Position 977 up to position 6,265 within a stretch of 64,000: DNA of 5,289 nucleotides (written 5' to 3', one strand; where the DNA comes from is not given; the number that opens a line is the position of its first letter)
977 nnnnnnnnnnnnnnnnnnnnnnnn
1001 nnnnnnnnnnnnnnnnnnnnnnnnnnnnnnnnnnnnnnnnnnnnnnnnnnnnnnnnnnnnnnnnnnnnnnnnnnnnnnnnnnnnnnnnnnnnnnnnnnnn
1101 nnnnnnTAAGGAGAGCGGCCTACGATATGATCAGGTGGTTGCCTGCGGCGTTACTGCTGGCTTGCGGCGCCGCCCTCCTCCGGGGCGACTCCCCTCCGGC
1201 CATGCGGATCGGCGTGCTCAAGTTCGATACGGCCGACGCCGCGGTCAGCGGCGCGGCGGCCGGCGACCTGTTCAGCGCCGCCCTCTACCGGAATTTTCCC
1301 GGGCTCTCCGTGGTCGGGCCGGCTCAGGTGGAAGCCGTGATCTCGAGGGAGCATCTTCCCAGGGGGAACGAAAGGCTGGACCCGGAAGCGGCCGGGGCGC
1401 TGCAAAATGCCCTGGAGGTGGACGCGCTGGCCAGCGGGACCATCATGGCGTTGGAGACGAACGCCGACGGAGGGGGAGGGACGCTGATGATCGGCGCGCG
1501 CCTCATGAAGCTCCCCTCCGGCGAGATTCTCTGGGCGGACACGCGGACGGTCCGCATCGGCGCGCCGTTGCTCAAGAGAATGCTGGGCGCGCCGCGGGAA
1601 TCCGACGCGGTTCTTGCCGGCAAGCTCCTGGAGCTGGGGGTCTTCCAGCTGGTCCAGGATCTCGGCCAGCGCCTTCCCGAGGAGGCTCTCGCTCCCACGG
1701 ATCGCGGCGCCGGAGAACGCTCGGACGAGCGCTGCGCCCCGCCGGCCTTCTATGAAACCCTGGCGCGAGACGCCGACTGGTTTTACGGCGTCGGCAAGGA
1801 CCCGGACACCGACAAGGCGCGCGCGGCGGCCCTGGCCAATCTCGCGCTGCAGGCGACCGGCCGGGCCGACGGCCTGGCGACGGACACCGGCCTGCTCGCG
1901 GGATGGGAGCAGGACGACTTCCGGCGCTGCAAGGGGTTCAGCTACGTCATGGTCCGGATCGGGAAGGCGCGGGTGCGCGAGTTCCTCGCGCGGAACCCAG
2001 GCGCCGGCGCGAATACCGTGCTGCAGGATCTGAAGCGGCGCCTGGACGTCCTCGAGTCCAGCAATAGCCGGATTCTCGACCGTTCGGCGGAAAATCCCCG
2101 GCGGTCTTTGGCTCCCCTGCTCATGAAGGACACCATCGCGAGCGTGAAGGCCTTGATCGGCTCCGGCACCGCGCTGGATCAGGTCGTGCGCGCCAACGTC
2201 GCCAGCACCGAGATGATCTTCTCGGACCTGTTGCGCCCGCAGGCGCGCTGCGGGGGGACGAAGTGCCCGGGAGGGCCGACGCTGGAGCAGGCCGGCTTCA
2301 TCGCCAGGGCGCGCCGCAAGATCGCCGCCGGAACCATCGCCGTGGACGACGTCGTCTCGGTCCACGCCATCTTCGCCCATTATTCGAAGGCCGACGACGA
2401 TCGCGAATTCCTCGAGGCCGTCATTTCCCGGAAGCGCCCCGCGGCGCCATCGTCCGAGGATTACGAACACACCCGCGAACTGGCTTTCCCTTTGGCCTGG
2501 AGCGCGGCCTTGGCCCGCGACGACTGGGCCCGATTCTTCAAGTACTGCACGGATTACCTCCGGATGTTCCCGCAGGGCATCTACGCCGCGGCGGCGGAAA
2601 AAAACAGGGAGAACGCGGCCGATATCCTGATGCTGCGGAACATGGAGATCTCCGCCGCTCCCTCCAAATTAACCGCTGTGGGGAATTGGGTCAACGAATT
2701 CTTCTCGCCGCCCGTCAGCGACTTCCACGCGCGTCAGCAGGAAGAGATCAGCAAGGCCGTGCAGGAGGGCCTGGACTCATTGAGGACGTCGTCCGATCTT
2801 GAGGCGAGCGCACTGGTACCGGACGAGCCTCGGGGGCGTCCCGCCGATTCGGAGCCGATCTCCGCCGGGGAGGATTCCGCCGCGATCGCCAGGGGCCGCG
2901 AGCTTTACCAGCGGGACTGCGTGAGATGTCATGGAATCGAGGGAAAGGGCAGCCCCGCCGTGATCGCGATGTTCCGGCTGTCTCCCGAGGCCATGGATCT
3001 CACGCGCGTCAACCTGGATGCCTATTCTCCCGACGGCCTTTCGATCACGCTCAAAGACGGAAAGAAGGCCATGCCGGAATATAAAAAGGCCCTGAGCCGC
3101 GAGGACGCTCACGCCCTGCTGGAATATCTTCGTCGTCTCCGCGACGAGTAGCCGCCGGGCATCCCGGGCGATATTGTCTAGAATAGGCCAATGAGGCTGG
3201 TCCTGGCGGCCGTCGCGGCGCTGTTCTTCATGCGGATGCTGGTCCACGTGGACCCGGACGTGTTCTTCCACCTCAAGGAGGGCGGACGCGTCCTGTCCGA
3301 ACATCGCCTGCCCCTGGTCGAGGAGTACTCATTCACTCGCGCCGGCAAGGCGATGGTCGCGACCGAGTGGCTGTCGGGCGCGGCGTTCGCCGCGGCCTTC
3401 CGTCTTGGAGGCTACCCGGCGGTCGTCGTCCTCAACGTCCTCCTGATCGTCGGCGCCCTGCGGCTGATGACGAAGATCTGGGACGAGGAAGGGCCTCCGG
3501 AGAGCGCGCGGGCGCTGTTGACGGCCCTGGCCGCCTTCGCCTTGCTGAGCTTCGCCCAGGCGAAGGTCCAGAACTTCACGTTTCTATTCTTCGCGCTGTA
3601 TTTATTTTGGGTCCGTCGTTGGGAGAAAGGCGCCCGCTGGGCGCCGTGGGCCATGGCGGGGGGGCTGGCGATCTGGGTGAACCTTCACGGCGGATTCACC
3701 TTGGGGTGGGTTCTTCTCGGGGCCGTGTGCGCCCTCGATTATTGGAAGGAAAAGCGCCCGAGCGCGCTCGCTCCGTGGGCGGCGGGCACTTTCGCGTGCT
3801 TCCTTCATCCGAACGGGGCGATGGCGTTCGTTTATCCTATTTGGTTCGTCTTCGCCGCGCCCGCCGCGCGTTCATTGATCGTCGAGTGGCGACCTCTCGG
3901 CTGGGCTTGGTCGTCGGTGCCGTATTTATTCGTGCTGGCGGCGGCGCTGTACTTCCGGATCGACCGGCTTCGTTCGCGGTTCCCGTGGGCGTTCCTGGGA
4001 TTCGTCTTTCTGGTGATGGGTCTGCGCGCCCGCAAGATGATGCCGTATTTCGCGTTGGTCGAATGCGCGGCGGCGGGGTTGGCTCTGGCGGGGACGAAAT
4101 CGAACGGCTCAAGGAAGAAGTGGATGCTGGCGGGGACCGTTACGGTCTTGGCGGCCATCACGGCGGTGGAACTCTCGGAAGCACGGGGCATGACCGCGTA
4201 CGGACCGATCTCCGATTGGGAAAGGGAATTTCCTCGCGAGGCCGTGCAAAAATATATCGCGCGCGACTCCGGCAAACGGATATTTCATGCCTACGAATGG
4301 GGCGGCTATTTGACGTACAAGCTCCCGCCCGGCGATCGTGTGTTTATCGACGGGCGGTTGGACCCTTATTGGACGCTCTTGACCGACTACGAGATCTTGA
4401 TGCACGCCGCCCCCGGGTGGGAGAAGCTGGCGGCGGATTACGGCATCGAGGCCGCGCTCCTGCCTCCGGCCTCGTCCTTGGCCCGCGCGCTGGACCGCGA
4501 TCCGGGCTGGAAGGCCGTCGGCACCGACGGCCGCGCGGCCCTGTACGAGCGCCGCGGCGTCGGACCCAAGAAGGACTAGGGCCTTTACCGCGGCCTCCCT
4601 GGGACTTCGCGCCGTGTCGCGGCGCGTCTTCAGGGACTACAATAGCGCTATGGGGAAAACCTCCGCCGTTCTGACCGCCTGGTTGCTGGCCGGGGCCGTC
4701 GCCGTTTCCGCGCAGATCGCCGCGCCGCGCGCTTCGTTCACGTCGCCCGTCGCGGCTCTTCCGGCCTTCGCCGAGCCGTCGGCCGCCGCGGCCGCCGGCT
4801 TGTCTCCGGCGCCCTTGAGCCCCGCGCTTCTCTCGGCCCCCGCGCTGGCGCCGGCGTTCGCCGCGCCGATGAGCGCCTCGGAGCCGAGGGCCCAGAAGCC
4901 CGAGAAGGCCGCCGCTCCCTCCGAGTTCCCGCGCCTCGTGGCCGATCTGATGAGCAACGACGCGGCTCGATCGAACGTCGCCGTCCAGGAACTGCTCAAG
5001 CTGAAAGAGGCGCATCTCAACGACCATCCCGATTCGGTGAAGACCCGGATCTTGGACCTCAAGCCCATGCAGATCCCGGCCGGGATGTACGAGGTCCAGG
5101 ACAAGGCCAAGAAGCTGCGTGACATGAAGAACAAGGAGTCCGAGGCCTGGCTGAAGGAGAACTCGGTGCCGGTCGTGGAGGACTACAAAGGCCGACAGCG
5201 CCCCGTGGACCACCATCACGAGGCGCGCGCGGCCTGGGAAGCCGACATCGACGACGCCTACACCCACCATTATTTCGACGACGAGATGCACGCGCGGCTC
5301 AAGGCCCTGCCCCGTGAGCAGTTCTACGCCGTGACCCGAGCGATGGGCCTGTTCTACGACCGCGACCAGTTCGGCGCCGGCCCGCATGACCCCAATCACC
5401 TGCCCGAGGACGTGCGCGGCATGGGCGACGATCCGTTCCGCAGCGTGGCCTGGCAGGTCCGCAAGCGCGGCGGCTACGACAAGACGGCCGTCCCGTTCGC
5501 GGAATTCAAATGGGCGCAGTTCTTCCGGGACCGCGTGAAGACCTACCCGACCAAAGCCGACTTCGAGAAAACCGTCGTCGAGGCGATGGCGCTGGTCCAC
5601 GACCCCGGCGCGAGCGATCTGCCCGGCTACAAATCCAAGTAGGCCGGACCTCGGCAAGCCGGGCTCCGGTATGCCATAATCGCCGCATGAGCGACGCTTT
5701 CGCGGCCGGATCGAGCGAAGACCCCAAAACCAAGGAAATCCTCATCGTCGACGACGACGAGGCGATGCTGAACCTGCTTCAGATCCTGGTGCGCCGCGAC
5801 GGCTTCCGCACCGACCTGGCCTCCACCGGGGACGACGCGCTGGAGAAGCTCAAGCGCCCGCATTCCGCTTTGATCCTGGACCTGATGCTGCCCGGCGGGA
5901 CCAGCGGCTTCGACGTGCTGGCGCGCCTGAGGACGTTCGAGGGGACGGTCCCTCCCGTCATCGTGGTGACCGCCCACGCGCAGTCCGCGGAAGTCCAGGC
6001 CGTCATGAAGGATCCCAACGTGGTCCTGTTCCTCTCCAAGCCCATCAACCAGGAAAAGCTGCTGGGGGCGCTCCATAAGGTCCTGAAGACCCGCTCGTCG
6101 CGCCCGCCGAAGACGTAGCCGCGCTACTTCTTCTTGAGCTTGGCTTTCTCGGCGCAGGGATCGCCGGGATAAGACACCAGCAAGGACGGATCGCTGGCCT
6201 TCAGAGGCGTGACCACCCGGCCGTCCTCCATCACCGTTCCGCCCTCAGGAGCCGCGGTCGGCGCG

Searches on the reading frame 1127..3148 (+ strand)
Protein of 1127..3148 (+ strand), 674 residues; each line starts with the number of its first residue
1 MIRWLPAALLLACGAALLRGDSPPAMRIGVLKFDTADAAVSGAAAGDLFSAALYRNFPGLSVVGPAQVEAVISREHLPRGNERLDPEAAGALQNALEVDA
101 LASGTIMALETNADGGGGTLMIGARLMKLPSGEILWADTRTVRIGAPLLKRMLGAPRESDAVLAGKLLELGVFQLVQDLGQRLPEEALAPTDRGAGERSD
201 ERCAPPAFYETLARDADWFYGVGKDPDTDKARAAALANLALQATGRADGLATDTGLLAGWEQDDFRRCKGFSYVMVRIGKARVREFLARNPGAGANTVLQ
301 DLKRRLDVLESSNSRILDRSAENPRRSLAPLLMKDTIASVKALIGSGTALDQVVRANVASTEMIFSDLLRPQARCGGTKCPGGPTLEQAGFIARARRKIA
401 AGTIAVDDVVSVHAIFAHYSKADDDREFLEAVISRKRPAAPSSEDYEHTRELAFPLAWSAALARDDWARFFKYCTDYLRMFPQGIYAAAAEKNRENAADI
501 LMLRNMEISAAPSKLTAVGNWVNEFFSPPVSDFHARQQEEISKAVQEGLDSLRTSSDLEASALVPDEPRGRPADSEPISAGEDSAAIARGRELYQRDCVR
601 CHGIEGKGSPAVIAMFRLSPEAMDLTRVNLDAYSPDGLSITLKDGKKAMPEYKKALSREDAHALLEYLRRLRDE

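Call 4: search_protein_families(library=pfam, proteins=[window:1127-3148:+], max_evalue=0.01)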
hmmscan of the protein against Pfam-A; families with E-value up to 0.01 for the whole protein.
window:1127-3148:+ (674 aa): 2 families
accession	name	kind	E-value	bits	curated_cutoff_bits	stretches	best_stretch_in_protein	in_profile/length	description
PF13442.11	Cytochrome_CBB3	-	1.1e-12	48.6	27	1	585-668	1-68/68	Cytochrome C oxidase, cbb3-type, subunit III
PF00034.26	Cytochrom_C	-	1.5e-08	36.3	21.3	1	587-671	1-89/90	Cytochrome c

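Call 22: search_protein_families(library=ncbifam, proteins=[window:1127-3148:+], max_evalue=0.001)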
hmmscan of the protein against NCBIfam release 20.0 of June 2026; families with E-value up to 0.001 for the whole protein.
window:1127-3148:+ (674 aa): 6 families
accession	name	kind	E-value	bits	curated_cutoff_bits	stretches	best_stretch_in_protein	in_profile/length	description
NF011054.0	PRK14486.1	equivalog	6.2e-08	32.5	447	1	581-672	209-291/294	putative bifunctional cbb3-type cytochrome c oxidase subunit II/cytochrome c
TIGR00782.1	ccoP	equivalog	7.7e-07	28.7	179.95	1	581-673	197-283/285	cytochrome-c oxidase, cbb3-type subunit III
TIGR04494.1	c550_PedF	equivalog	3.2e-06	27.1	122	1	575-670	40-129/133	cytochrome c-550 PedF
NF045930.1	Cytc6PetJCyano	equivalog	3.7e-06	26.9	135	1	585-667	26-101/110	cytochrome c6 PetJ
NF050122.1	bc1_QcrC_actin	exception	3.6e-05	23.2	200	1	582-610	36-64/253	cytochrome bc1 complex diheme cytochrome c subunit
NF045774.1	cytochro_C551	exception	0.00033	20.6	118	0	579-669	31-107/110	cytochrome c551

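Call 24: find_homologous_proteins(query=window:1127-3148:+)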
Query window:1127-3148:+ (674 aa): 10 proteins with E <= 0.001 among 8000 candidates.
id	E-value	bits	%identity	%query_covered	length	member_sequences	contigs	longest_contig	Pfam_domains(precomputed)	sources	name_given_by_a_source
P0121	0.0e+0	1489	100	100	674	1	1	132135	PF13442.12,PF00034.27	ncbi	ncbi:MAG: c-type cytochrome [Elusimicrobiota bacterium]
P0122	4.3e-214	731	66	76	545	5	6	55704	PF03783.21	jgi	jgi:hypothetical protein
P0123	7.8e-184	631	59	75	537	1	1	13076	PF03783.21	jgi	jgi:hypothetical protein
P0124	5.3e-163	562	58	73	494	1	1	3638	-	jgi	jgi:hypothetical protein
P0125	7.7e-154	532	50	76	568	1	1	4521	-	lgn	-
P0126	8.3e-130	453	50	75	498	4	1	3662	-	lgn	-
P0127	2.5e-126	441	50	76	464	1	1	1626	-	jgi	jgi:hypothetical protein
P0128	3.0e-124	434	48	76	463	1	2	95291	-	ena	-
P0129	3.5e-23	100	40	23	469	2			-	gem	-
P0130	2.6e-21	94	38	25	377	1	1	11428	-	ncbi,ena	-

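Call 25: find_encoding_contigs(protein=P0121, flank=10000)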
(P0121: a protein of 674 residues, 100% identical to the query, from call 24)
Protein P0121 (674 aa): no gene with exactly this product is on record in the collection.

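Call 26: find_encoding_contigs(protein=P0122, flank=10000)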
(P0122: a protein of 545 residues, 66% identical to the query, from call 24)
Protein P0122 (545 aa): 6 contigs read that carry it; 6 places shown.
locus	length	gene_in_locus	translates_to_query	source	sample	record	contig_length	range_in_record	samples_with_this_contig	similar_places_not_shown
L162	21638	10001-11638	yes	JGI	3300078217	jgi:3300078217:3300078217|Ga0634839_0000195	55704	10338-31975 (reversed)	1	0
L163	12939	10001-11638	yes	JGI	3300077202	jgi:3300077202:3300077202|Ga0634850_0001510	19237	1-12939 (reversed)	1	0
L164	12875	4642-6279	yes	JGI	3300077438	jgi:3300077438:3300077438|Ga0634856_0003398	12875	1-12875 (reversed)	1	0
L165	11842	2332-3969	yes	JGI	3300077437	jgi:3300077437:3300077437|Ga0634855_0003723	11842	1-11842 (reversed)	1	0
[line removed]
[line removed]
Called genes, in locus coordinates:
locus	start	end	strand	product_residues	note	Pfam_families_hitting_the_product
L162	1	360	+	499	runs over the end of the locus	PF05227:CHASE3, PF00015:MCPsignal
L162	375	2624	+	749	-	PF01627:Hpt, PF02518:HATPase_c, PF01584:CheW, PF00072:Response_reg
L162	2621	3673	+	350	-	PF00072:Response_reg, PF01339:CheB_methylest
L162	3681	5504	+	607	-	PF00072:Response_reg, PF00512:HisKA, PF02518:HATPase_c, PF00072:Response_reg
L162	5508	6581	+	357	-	PF00072:Response_reg, PF00211:Guanylate_cyc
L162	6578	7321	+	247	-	PF00072:Response_reg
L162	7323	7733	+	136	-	PF00072:Response_reg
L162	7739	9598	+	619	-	PF00512:HisKA, PF02518:HATPase_c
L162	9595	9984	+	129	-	PF00072:Response_reg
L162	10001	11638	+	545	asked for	PF03783:CsgG (weak)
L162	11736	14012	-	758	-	PF05970:PIF1 (weak), PF13245:AAA_19, PF13604:AAA_30, PF01443:Viral_helicase1 (weak), PF13401:AAA_22 (weak), PF22232:TraI_hel_assoc_N (weak), PF13538:UvrD_C_2 (weak)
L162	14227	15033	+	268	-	PF00106:adh_short, PF01370:Epimerase, PF08659:KR, PF13561:adh_short_C2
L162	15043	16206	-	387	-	PF07719:TPR_2 (faint), PF13428:TPR_14 (faint)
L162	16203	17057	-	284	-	PF02673:BacA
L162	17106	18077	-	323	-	PF09754:PAC2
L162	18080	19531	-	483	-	PF00089:Trypsin, PF13365:Trypsin_2, PF00595:PDZ (weak), PF13180:PDZ_2, PF17820:PDZ_6, PF00595:PDZ (weak), PF13180:PDZ_2, PF17820:PDZ_6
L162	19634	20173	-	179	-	PF13628:DUF4142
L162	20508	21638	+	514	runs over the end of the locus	PF00072:Response_reg, PF00512:HisKA, PF02518:HATPase_c, PF00072:Response_reg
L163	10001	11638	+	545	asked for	PF03783:CsgG (weak)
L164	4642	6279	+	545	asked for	PF03783:CsgG (weak)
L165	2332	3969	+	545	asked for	PF03783:CsgG (weak)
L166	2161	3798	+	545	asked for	PF03783:CsgG (weak)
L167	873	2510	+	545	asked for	PF03783:CsgG (weak)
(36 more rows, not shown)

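Call 27: find_encoding_contigs(protein=P0123, flank=10000)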
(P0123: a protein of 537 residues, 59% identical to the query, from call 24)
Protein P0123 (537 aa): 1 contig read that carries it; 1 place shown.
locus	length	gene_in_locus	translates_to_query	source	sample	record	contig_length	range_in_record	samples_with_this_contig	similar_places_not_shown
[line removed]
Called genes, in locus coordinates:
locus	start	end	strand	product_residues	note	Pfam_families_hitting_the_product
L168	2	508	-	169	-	?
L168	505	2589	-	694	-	PF12969:DUF3857, PF01841:Transglut_core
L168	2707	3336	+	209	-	-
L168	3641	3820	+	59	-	PF20106:DUF6496 (weak)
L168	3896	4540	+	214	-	-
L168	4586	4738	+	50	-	PF11752:DUF3309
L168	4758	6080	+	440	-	PF02826:2-Hacid_dh_C (faint), PF07992:Pyr_redox_2, PF13738:Pyr_redox_3 (faint), PF00070:Pyr_redox, PF02852:Pyr_redox_dim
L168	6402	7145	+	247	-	PF00072:Response_reg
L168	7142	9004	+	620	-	PF00512:HisKA, PF02518:HATPase_c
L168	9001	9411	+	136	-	PF00072:Response_reg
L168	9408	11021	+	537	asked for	PF03783:CsgG (faint)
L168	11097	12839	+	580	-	PF13424:TPR_12, PF13374:TPR_10 (weak), PF24885:TPR_NPHP3 (weak)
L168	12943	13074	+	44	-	?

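Call 28: find_encoding_contigs(protein=P0128, flank=10000)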
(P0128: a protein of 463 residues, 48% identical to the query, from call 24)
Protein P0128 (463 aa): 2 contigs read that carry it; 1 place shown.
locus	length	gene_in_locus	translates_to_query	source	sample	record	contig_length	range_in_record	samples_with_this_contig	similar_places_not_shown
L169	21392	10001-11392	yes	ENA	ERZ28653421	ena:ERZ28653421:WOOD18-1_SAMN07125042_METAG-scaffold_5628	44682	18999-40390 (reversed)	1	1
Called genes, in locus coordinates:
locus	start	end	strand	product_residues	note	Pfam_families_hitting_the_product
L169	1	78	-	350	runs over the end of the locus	-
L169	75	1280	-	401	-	PF00764:Arginosuc_synth, PF20979:Arginosuc_syn_C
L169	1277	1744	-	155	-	PF01316:Arg_repressor, PF02863:Arg_repressor_C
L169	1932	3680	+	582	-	PF05227:CHASE3, PF00989:PAS (weak), PF08448:PAS_4, PF13188:PAS_8 (weak), PF13426:PAS_9 (faint), PF00512:HisKA, PF02518:HATPase_c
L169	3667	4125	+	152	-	PF00072:Response_reg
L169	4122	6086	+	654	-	PF00072:Response_reg, PF08448:PAS_4 (weak), PF13426:PAS_9 (faint), PF08447:PAS_3, PF00512:HisKA, PF02518:HATPase_c, PF00072:Response_reg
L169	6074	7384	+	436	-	PF00072:Response_reg, PF00211:Guanylate_cyc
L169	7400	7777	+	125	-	PF00072:Response_reg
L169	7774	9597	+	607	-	PF00512:HisKA, PF02518:HATPase_c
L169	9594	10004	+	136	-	PF00072:Response_reg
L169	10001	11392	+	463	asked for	-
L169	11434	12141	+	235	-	PF00072:Response_reg, PF00486:Trans_reg_C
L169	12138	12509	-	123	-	PF00072:Response_reg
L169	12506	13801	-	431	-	PF00512:HisKA, PF02518:HATPase_c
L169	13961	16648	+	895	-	PF13426:PAS_9, PF00989:PAS (weak), PF08448:PAS_4 (weak), PF08447:PAS_3, PF08447:PAS_3, PF00512:HisKA, PF02518:HATPase_c, PF00072:Response_reg, +2 more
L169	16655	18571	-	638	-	PF07715:Plug, PF00593:TonB_dep_Rec_b-barrel, PF14905:OMP_b-brl_3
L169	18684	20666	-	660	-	PF07715:Plug, PF00593:TonB_dep_Rec_b-barrel, PF14905:OMP_b-brl_3 (weak)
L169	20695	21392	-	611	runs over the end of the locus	PF00672:HAMP, PF00989:PAS, PF08448:PAS_4, PF13188:PAS_8, PF13426:PAS_9, PF08447:PAS_3 (weak), PF00512:HisKA, PF02518:HATPase_c, +1 more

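Call 33: search_protein_families(library=pfam, proteins=[L162:7739-9595:+, L168:7142-9001:+, L169:7774-9594:+, L162:10001-11635:+, L162:6578-7318:+, L162:7323-7730:+, L162:9595-9981:+], max_evalue=0.01)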
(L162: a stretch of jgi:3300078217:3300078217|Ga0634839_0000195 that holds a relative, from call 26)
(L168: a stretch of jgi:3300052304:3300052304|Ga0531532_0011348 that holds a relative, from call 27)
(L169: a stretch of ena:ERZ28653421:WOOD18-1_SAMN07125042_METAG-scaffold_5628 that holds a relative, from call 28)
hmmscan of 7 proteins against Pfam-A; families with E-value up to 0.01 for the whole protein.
L162:7739-9595:+ (619 aa): 3 families
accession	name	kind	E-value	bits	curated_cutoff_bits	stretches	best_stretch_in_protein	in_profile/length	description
PF02518.31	HATPase_c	-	1.5e-23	83.8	26.4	1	499-608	2-109/111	Histidine kinase-, DNA gyrase B-, and HSP90-like ATPase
PF00512.31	HisKA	-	1.9e-15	57.1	26.9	1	384-452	1-66/66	His Kinase A (phospho-acceptor) domain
PF13581.12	HATPase_c_2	-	4.1e-05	24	27.4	1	498-584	27-110/127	Histidine kinase-like ATPase domain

L168:7142-9001:+ (620 aa): 3 families
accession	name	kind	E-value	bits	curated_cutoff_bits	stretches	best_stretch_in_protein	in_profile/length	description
PF02518.31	HATPase_c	-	3.4e-25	89.1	26.4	1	499-609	2-110/111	Histidine kinase-, DNA gyrase B-, and HSP90-like ATPase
PF00512.31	HisKA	-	6.4e-15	55.4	26.9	1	383-451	1-66/66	His Kinase A (phospho-acceptor) domain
PF13581.12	HATPase_c_2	-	0.0011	19.4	27.4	1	497-581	30-107/127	Histidine kinase-like ATPase domain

L169:7774-9594:+ (607 aa): 2 families
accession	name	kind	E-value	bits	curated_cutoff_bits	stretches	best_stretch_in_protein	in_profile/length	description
PF02518.31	HATPase_c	-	1e-21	77.9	26.4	1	493-602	2-109/111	Histidine kinase-, DNA gyrase B-, and HSP90-like ATPase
PF00512.31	HisKA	-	3.8e-15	56.1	26.9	1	378-446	1-66/66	His Kinase A (phospho-acceptor) domain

L162:10001-11635:+ (545 aa): 1 family
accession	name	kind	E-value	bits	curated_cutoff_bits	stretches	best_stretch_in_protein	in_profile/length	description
PF03783.19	CsgG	-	6e-06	26.1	20.8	1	49-121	42-112/210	Curli production assembly/transport component CsgG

L162:6578-7318:+ (247 aa): 1 family
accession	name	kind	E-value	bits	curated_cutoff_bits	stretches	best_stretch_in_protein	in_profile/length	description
PF00072.30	Response_reg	-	4.6e-40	136.7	30.2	2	129-234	1-106/111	Response regulator receiver domain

L162:7323-7730:+ (136 aa): 2 families
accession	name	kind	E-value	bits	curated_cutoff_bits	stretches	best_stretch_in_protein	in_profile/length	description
PF00072.30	Response_reg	-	6.2e-30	104.1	30.2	1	19-131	1-111/111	Response regulator receiver domain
PF23198.2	PDE8A_N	-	0.00072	19.9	29.6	1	19-104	13-99/147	PDE8A-like, N-terminal domain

L162:9595-9981:+ (129 aa): 1 family
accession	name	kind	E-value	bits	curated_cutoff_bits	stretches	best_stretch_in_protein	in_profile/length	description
PF00072.30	Response_reg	-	2.3e-18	66.8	30.2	1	4-117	1-110/111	Response regulator receiver domain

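Call 36: find_encoding_contigs(protein=P0124, flank=10000)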
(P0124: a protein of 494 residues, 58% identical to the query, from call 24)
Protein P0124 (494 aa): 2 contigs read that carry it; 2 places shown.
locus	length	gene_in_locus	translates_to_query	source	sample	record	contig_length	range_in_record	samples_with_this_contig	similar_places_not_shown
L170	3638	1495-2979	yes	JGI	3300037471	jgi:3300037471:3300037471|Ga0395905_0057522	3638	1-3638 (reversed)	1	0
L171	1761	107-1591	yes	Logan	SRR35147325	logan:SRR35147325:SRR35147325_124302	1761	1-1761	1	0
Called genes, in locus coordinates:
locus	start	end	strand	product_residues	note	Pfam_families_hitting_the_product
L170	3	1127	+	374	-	?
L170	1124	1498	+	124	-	PF00072:Response_reg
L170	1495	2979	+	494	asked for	-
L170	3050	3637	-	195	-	?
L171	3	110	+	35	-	?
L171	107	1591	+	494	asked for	-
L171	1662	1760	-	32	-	?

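Call 37: find_encoding_contigs(protein=P0125, flank=10000)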
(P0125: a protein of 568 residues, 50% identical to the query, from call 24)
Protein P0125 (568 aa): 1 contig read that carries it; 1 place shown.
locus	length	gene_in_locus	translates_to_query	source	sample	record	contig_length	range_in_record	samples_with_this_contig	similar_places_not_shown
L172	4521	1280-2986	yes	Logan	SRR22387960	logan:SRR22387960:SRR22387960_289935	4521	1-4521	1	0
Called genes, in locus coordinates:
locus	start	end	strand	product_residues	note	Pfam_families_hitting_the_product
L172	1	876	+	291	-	?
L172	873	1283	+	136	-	PF00072:Response_reg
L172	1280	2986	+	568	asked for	-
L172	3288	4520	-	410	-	?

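Call 38: find_encoding_contigs(protein=P0126, flank=10000)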
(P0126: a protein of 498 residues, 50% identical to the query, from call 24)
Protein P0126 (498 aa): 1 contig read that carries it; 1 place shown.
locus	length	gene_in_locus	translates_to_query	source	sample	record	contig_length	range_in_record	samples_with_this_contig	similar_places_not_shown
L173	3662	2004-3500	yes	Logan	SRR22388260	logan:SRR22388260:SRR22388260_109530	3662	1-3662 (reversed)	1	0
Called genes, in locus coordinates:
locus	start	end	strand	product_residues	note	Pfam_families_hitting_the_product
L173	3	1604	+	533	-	?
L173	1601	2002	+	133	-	PF00072:Response_reg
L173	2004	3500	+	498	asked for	-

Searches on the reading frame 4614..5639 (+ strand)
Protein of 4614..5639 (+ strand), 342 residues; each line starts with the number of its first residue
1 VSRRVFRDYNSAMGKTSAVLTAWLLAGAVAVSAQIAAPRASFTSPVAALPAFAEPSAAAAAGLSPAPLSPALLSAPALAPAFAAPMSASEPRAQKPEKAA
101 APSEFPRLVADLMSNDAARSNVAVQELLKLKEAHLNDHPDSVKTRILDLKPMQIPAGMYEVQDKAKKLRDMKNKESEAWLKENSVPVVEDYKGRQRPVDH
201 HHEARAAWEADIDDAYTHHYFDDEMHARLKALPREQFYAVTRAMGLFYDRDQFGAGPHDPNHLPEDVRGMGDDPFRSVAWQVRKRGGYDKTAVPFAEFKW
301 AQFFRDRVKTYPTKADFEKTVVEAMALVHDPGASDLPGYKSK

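Call 4: search_protein_families(library=pfam, proteins=[window:4614-5639:+], max_evalue=0.01)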
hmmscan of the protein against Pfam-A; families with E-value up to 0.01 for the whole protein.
window:4614-5639:+ (342 aa): 1 family
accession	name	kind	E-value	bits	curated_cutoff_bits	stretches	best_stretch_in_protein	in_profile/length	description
PF08857.17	ParBc_2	-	6.8e-37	127.5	23.6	1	144-305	3-157/158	Putative ParB-like nuclease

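Call 22: search_protein_families(library=ncbifam, proteins=[window:4614-5639:+], max_evalue=0.001)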
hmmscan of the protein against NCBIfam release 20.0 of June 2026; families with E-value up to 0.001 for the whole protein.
window:4614-5639:+ (342 aa): 0 families

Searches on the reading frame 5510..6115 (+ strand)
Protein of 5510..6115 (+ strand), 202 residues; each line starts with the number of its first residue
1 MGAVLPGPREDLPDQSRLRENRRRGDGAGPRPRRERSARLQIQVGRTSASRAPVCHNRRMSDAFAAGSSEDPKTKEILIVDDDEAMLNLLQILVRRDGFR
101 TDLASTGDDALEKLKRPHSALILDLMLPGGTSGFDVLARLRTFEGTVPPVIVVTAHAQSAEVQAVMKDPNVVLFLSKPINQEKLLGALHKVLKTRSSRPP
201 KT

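Call 21: search_protein_families(library=pfam, proteins=[window:5510-6115:+], max_evalue=0.001)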
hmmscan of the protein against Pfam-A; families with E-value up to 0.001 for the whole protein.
window:5510-6115:+ (202 aa): 2 families
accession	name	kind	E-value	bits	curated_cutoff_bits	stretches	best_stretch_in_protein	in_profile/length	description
PF00072.30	Response_reg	-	6.5e-21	75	30.2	1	77-188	1-110/111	Response regulator receiver domain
PF06490.17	FleQ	-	0.00037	21.2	22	1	77-190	2-105/108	Flagellar regulatory protein FleQ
